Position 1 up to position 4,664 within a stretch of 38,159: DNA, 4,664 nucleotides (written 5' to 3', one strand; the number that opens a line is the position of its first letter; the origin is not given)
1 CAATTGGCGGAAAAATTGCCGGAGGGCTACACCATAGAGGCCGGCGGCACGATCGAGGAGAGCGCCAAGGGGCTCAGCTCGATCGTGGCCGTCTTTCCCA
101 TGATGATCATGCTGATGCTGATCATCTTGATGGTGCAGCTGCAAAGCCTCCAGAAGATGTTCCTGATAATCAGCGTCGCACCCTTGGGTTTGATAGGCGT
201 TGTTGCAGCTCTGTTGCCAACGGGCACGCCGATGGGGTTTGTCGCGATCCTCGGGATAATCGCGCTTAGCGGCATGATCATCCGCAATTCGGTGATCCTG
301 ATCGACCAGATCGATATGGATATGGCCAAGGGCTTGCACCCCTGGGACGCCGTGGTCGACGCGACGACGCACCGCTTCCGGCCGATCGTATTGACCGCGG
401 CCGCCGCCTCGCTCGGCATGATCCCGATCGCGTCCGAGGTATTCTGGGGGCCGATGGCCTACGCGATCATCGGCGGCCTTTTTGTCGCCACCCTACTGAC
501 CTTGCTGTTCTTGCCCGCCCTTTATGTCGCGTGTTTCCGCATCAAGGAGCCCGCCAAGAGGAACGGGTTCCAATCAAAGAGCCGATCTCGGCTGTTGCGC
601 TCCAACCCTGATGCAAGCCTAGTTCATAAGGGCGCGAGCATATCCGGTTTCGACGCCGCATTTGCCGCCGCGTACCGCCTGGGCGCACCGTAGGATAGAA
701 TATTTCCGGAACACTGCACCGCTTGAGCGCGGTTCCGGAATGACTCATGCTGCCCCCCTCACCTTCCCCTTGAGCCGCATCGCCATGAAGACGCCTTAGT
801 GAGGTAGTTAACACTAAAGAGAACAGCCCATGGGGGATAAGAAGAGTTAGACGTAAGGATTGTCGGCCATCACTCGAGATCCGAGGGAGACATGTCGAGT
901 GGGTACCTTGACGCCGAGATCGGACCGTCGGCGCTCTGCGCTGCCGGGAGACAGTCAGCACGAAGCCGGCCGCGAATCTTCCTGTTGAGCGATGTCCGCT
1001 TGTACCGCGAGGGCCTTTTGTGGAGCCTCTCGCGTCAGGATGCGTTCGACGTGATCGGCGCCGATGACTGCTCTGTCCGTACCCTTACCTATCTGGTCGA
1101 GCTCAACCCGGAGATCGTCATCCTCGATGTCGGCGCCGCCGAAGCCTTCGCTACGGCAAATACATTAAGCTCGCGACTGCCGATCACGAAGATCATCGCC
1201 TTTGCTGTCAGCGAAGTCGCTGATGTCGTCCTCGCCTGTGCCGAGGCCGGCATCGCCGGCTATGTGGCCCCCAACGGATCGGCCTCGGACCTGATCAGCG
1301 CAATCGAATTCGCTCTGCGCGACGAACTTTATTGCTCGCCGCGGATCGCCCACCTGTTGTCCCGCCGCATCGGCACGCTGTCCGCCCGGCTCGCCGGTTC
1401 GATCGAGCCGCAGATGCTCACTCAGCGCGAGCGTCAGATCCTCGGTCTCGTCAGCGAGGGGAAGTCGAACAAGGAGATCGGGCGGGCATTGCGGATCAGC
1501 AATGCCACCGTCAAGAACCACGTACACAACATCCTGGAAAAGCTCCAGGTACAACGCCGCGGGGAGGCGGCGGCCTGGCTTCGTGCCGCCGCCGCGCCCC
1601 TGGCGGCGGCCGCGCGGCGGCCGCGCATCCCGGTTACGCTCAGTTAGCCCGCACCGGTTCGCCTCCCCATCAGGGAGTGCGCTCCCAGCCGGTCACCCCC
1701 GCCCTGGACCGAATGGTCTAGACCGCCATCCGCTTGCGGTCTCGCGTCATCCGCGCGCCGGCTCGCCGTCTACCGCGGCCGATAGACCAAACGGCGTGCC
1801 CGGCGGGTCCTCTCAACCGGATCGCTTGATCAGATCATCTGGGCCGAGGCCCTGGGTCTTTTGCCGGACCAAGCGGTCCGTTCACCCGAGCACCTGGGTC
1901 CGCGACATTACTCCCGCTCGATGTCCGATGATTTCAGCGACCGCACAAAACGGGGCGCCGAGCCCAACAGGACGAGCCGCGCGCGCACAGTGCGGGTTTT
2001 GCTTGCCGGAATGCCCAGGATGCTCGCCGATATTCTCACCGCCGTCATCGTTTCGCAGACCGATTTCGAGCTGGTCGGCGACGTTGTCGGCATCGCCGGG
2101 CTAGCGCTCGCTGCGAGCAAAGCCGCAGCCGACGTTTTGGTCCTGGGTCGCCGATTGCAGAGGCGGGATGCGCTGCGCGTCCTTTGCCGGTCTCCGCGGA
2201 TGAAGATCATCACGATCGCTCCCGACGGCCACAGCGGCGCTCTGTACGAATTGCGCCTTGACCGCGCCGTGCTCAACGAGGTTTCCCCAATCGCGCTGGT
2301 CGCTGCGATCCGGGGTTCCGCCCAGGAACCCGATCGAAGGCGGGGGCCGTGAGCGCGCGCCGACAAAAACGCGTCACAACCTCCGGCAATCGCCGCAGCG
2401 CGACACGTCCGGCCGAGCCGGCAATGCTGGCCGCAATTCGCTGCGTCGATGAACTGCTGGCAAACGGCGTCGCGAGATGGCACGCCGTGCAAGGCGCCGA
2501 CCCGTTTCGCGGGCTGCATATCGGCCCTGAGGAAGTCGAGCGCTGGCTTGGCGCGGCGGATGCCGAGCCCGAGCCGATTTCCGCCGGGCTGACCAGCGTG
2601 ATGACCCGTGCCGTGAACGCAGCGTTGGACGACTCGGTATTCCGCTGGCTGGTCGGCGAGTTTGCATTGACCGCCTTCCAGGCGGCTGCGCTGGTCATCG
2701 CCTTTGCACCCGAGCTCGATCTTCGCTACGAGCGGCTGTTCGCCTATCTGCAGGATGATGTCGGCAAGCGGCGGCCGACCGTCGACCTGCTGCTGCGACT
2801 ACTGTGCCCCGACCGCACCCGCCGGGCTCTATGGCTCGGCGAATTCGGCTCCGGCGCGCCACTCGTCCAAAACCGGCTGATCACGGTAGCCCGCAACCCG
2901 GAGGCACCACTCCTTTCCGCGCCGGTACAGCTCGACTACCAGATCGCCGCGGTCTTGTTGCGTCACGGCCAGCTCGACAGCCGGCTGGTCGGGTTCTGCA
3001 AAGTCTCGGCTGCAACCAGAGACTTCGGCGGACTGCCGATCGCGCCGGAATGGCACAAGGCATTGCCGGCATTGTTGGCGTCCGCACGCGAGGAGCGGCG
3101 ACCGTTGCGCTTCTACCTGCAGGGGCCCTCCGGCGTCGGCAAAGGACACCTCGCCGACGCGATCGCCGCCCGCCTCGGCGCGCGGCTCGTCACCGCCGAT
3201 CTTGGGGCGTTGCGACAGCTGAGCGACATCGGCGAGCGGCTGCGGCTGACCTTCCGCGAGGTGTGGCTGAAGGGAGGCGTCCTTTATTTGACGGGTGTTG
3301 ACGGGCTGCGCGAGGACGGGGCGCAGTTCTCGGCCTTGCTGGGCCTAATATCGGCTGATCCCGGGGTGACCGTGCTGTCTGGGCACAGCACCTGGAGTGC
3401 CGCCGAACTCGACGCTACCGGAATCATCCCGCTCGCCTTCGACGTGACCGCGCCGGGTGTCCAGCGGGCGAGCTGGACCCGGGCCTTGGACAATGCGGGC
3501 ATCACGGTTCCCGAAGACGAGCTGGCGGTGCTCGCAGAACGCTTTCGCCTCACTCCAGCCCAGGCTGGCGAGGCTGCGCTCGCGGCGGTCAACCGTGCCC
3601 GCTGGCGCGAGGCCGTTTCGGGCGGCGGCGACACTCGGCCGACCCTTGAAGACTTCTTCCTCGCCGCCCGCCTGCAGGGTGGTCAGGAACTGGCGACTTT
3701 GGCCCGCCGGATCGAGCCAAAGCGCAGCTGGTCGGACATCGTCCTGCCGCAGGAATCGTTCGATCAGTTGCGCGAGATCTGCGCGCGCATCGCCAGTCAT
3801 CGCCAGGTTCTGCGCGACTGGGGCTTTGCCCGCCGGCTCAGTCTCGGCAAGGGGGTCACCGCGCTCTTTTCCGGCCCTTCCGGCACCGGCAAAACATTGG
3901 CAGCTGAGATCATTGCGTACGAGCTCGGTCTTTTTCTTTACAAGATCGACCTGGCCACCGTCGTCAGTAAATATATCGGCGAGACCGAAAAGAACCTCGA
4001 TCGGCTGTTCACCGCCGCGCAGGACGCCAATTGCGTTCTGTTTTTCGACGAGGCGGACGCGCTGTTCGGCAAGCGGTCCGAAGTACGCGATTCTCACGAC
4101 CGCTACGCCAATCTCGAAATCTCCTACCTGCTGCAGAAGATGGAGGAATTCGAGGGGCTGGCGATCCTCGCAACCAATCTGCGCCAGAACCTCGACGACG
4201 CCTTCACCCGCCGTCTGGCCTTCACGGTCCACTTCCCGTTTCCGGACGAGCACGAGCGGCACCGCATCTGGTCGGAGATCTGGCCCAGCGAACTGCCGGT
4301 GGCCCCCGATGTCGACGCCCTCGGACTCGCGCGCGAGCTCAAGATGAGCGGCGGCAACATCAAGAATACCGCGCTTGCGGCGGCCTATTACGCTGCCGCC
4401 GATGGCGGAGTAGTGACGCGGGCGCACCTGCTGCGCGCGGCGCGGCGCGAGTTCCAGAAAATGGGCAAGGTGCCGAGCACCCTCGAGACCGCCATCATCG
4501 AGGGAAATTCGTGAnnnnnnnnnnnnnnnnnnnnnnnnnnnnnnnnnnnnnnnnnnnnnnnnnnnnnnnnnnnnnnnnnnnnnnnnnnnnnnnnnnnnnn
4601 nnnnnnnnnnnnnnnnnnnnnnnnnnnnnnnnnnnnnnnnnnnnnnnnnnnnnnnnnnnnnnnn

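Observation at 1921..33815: Apparently complete extracellular contractile injection system (eCIS) in one plus-strand array of about 32 kb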

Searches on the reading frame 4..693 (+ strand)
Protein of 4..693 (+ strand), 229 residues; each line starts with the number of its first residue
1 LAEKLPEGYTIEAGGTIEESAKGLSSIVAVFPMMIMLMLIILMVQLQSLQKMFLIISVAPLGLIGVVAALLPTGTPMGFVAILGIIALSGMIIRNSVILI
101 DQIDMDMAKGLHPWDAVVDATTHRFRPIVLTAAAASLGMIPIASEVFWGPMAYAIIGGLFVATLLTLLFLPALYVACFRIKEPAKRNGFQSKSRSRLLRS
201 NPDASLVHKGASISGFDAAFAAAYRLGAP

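Call 3: search_protein_families(library=pfam, proteins=[window:4-693:+], max_evalue=0.01)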
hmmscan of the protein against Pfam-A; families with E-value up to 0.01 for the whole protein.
window:4-693:+ (229 aa): 2 families
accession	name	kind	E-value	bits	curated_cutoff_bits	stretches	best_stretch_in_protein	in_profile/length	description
PF00873.25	ACR_tran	-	4.6e-35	121.1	28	1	4-176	841-1019/1021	AcrB/AcrD/AcrF family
PF03176.21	MMPL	-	0.00026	20.5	20.5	1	6-183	120-310/333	MMPL family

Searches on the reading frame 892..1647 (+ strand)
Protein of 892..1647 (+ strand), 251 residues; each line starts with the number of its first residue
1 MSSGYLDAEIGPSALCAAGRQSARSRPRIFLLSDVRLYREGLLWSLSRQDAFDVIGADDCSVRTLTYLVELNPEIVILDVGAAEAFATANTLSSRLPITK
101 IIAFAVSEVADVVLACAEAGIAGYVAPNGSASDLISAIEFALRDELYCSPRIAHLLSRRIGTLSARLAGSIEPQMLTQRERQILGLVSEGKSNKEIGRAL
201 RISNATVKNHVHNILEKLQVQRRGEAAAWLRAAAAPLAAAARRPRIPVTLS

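Call 3: search_protein_families(library=pfam, proteins=[window:892-1647:+], max_evalue=0.01)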
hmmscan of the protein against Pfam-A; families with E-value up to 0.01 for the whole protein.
window:892-1647:+ (251 aa): 7 families
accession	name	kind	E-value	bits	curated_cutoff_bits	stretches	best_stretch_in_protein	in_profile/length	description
PF00196.25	GerE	-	9.9e-20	70.4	23.5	1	175-229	2-56/57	Bacterial regulatory proteins, luxR family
PF08281.18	Sigma70_r4_2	-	7.8e-07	29.1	25.7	1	174-218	9-54/54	Sigma-70, region 4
PF04545.22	Sigma70_r4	-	2.2e-06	27.5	24.1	1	176-219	5-49/50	Sigma-70, region 4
PF13936.12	HTH_38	-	5.6e-05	23.2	27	1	175-212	4-42/44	Helix-turn-helix domain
PF13384.12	HTH_23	-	0.00019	21.6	24.6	1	179-213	6-40/50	Homeodomain-like domain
PF00072.30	Response_reg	-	0.0035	17.9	30.2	1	30-138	2-110/111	Response regulator receiver domain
PF13518.12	HTH_28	-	0.0061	17.1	25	0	182-212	4-34/52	Helix-turn-helix domain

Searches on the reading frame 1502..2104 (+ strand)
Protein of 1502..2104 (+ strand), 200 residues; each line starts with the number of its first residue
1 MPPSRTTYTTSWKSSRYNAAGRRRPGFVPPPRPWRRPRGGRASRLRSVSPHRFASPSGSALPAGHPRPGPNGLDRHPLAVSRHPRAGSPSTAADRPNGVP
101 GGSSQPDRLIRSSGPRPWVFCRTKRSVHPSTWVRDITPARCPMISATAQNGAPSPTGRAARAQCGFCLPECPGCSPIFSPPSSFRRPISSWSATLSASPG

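Call 3: search_protein_families(library=pfam, proteins=[window:1502-2104:+], max_evalue=0.01)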
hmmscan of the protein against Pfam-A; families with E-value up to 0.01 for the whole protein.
window:1502-2104:+ (200 aa): 0 families

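Call 74: search_protein_families(library=pfam, proteins=[window:1502-2104:+], max_evalue=0.01)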
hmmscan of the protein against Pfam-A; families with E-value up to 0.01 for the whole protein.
window:1502-2104:+ (200 aa): 0 families

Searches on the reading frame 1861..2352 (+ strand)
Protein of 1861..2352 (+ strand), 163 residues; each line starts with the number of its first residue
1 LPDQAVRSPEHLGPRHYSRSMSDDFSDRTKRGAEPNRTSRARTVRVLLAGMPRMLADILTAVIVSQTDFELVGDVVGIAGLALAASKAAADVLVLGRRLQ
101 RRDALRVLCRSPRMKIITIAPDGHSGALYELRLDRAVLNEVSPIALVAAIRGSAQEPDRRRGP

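Call 3: search_protein_families(library=pfam, proteins=[window:1861-2352:+], max_evalue=0.01)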
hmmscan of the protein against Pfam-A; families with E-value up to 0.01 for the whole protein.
window:1861-2352:+ (163 aa): 0 families

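Call 19: search_protein_families(library=pfam, proteins=[window:1921-2352:+], max_evalue=10)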
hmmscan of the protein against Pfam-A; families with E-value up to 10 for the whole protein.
window:1921-2352:+ (143 aa): 0 families

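Call 35: search_protein_families(library=ncbifam, proteins=[window:1921-2352:+], max_evalue=0.1)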
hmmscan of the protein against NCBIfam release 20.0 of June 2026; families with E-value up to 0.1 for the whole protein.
window:1921-2352:+ (143 aa): 0 families

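Call 36: search_protein_families(library=phrogs, proteins=[window:1921-2352:+], max_evalue=0.01)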
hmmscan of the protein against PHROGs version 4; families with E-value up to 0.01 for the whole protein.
window:1921-2352:+ (143 aa): 0 families

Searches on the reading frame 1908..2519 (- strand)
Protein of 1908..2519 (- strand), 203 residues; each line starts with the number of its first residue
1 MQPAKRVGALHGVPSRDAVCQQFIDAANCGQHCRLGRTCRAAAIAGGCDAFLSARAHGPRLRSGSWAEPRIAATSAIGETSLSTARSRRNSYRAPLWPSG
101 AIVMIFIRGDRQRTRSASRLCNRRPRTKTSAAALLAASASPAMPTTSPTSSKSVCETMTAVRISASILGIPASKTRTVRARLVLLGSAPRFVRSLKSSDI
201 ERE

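Call 74: search_protein_families(library=pfam, proteins=[window:1908-2519:-], max_evalue=0.01)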
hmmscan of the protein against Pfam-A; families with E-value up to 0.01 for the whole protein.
window:1908-2519:- (203 aa): 1 family
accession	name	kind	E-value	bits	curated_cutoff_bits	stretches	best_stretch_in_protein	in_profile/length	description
PF17837.6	4PPT_N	-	0.00099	19.6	27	1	63-102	14-53/68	4'-phosphopantetheinyl transferase N-terminal domain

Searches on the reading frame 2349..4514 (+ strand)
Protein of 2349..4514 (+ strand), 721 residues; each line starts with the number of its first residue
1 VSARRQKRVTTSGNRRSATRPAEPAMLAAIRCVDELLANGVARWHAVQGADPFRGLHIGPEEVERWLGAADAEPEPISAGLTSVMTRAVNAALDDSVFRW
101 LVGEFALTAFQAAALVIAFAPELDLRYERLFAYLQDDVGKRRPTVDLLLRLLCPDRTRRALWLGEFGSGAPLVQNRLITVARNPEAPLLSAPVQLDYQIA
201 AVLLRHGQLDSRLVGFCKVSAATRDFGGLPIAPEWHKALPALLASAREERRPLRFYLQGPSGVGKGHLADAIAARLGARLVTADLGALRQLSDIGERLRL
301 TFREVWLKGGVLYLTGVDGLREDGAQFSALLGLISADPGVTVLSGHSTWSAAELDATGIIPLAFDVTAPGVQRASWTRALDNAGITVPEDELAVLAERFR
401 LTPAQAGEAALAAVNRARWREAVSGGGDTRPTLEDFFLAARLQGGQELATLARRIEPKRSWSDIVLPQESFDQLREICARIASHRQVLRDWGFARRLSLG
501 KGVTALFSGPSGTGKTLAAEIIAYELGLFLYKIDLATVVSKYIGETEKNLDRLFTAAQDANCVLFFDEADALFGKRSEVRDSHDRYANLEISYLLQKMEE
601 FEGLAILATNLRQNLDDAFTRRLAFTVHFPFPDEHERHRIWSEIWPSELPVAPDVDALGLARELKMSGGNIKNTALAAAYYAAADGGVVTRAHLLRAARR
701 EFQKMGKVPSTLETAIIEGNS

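Call 3: search_protein_families(library=pfam, proteins=[window:2349-4514:+], max_evalue=0.01)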
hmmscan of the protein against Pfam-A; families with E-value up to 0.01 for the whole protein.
window:2349-4514:+ (721 aa): 10 families
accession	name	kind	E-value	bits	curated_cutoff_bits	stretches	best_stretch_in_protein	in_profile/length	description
PF00004.35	AAA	-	1.8e-33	116.2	21.2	2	506-630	2-130/131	ATPase family associated with various cellular activities (AAA)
PF22977.2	WHD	-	2.1e-28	99.9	27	1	101-216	101-220/221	Winged helix domain, variant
PF05496.18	RuvB_N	-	1.8e-06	28.3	27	0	506-572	37-96/159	Holliday junction DNA helicase RuvB P-loop domain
PF07728.20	AAA_5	-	0.00039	20.9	22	0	256-287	3-35/139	AAA domain (dynein-related subfamily)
PF13671.12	AAA_33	-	0.00047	20.9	27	0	256-285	3-32/143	AAA domain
PF13401.12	AAA_22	-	0.00079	20.2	27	0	506-527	9-33/130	AAA domain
PF00910.28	RNA_helicase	-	0.0013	19.6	21.5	0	256-280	2-26/105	RNA helicase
PF13555.12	AAA_29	-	0.0035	17.5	27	0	255-274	25-44/61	P-loop containing region of AAA domain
PF13191.12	AAA_16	-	0.0058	17.6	32.6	0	241-279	14-51/167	AAA ATPase domain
PF13238.12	AAA_18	-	0.0098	16.8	29.4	0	257-278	3-24/128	AAA domain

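Call 35: search_protein_families(library=ncbifam, proteins=[window:2349-4514:+], max_evalue=0.1)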
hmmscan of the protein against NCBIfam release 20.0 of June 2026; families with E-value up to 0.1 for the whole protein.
window:2349-4514:+ (721 aa): 43 families (the best 25 are shown)
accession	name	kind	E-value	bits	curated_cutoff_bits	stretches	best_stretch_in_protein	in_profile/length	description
NF042959.1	IteA_antiphage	equivalog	3.7e-35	121.7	510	2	451-682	81-304/367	anti-phage ATPase IteA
TIGR01243.1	CDC48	subfamily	5.2e-25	87.9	802.65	1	457-701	173-400/733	CDC48 family AAA ATPase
NF003069.1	PRK03992.1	subfamily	1.5e-23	83.5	500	1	501-699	166-370/379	proteasome-activating nucleotidase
TIGR01242.2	TIGR01242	subfamily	3.9e-23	82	500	1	500-699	148-353/362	proteasome-activating nucleotidase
NF047747.1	PrtsmActNtasePan2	equivalog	2.1e-22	79.9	700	1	504-699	187-389/397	proteasome-activating nucleotidase Pan2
NF041006.2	cell_div_CdvC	equivalog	2.2e-21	76.2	650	1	499-656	131-295/370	cell division protein CdvC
NF047748.1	PrtsmActNtasePan1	equivalog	1.5e-20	73.6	750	1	504-687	184-374/405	proteasome-activating nucleotidase Pan1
TIGR01241.2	FtsH_fam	equivalog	1.5e-17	63.6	600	1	505-699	198-400/598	ATP-dependent zinc metalloprotease FtsH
NF008004.0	PRK10733.1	equivalog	2e-15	55.8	1008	1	501-685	186-375/644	ATP-dependent zinc metalloprotease FtsH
TIGR03689.1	pup_AAA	equivalog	5.9e-10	38.5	504.75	1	457-658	177-391/512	proteasome ATPase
TIGR03922.1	T7SS_EccA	equivalog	2e-08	33.3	466.65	1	505-609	315-422/557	type VII secretion AAA-ATPase EccA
TIGR00635.1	ruvB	equivalog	4.8e-08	32.4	299.05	2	244-296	21-74/305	Holliday junction branch migration DNA helicase RuvB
NF008994.0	PRK12337.1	equivalog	1.2e-07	30.6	603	1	242-284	252-295/492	2-phosphoglycerate kinase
NF000868.0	PRK00080.1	equivalog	2.3e-07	30.1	282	2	505-572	54-114/330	Holliday junction branch migration DNA helicase RuvB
NF003229.0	PRK04195.1-5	equivalog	2.2e-06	26.7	280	1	503-575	45-118/413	replication factor C large subunit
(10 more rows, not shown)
